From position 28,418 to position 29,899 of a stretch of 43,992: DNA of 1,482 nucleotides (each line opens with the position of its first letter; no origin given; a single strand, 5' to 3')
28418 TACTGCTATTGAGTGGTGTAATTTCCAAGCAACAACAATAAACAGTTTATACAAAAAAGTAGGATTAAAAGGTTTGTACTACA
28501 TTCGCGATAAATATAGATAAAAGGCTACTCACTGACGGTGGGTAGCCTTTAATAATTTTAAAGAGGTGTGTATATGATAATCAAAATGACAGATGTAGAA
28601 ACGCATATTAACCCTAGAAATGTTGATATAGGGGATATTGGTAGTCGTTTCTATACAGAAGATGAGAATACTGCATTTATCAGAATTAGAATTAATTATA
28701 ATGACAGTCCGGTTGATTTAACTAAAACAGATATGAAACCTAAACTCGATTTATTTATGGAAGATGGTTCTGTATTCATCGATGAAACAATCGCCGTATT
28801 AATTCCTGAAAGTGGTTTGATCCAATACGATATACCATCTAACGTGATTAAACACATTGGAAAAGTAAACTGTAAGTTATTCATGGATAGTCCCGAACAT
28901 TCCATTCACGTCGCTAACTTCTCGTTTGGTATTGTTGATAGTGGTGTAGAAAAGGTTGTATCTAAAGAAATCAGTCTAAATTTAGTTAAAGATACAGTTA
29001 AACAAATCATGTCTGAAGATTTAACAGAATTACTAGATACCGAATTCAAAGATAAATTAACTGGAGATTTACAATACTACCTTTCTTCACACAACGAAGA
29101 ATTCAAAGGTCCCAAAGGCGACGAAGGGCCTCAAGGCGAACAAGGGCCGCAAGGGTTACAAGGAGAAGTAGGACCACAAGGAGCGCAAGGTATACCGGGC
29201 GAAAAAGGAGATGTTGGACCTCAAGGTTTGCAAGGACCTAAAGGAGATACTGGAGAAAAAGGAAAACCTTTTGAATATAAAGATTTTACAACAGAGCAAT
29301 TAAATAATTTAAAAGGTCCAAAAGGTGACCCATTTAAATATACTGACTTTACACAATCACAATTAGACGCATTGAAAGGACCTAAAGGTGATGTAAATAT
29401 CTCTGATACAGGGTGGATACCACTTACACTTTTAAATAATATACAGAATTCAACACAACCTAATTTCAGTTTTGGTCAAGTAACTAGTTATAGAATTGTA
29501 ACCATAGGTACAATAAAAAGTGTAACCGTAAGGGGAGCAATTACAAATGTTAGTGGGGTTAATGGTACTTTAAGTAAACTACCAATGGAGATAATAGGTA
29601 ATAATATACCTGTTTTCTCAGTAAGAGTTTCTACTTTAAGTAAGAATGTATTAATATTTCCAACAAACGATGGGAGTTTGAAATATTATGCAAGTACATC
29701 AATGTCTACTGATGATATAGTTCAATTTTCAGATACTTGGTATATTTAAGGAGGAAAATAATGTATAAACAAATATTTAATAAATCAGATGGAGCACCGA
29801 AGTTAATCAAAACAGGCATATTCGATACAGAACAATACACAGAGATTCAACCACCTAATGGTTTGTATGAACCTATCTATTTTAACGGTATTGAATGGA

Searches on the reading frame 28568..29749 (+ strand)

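Call 54: search_protein_families(library=pfam, proteins=[window:28568-29749:+], max_evalue=0.001)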
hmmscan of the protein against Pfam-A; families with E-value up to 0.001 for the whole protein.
window:28568-29749:+ (393 aa): 2 families
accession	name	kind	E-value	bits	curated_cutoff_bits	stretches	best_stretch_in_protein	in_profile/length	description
PF10651.15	BppU_N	-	3.5e-25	88.8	23.1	1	8-146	3-139/142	BppU N-terminal domain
PF01391.23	Collagen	-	2.5e-10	40.4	27.2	1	180-234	3-57/60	Collagen triple helix repeat (20 copies)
